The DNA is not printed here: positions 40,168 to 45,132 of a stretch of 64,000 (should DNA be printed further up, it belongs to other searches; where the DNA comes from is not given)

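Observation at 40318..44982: Single 1554-aa polypeptide fusing two GT2 glycosyltransferases, a Wzx-like flippase and a GT4 glycosyltransferase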

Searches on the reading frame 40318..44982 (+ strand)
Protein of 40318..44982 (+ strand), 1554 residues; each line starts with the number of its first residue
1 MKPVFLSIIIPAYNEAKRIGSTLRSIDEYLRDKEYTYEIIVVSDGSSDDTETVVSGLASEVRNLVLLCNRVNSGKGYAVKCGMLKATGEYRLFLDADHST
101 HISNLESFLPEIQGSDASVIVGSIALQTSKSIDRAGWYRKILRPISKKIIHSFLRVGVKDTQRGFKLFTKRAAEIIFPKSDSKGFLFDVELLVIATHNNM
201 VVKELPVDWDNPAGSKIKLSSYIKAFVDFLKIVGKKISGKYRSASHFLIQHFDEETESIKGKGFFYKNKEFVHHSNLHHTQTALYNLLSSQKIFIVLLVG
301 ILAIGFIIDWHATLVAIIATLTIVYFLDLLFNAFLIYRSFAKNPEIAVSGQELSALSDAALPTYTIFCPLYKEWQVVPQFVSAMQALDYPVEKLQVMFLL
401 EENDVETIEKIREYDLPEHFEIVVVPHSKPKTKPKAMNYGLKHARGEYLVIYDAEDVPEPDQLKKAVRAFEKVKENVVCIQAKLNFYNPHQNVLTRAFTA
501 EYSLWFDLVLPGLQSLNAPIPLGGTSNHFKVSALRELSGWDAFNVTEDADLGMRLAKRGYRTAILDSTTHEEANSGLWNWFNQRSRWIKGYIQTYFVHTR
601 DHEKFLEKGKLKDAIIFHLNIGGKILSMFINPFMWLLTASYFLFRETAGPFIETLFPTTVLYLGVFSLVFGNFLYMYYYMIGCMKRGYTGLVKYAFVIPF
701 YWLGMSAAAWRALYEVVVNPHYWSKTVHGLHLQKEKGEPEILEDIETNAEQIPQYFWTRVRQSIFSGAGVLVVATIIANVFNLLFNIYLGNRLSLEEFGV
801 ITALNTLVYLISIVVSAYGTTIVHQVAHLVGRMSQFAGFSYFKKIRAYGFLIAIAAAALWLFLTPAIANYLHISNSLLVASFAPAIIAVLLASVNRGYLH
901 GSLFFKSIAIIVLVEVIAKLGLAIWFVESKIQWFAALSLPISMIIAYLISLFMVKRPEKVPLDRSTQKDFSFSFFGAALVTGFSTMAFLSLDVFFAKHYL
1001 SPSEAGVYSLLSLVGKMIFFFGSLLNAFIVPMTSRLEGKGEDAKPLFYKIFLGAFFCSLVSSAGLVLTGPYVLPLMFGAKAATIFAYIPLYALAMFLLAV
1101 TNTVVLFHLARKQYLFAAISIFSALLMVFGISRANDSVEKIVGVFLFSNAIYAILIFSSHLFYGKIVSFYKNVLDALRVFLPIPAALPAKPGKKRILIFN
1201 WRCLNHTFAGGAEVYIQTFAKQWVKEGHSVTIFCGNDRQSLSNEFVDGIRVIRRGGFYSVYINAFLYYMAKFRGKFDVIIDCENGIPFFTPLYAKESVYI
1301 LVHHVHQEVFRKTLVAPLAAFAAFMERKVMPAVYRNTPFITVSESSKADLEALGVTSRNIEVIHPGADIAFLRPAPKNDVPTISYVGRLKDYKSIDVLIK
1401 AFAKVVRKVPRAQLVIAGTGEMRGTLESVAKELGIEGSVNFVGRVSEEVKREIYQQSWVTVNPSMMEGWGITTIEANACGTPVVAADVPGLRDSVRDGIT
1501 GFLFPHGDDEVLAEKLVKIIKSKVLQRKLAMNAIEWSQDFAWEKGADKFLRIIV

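Call 4: search_protein_families(library=pfam, proteins=[window:40318-44982:+], max_evalue=0.01)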
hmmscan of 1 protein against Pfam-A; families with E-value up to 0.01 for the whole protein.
window:40318-44982:+ (1554 aa): 11 families
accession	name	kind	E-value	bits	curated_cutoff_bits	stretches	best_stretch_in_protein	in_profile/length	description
PF00534.26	Glycos_transf_1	-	1.4e-42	145.5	26.4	1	1377-1536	12-172/172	Glycosyl transferases group 1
PF00535.33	Glycos_transf_2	-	1.3e-40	139.5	23.3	2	7-172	1-163/168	Glycosyl transferase family 2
PF13692.12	Glyco_trans_1_4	-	1.5e-35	123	27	1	1381-1521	2-141/142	Glycosyl transferases group 1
PF13641.12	Glyco_tranf_2_3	-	2.9e-30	106.4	27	2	362-590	1-230/230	Glycosyltransferase like family 2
PF13632.12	Glyco_trans_2_3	-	9.6e-25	88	27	1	449-666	2-183/198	Glycosyl transferase family group 2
PF13439.12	Glyco_transf_4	-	1.3e-17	64.8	28.5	1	1210-1370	2-169/170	Glycosyltransferase Family 4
PF10111.15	Glyco_tranf_2_2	-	3.5e-11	43.6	27.3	1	7-113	1-107/276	Glycosyltransferase like family 2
PF20706.3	GT4-conflict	-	4e-11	43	26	1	1358-1498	172-323/385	Family 4 Glycosyltransferase in conflict systems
PF13579.12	Glyco_trans_4_4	-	9.3e-10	39.5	29.7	1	1210-1366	1-158/158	Glycosyl transferase 4-like domain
PF13506.12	Glyco_transf_21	-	2.3e-07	30.9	21.7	1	422-588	5-173/174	Glycosyl transferase family 21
PF13524.12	Glyco_trans_1_2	-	6.6e-06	26.6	25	1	1406-1535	9-127/144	Glycosyl transferase-like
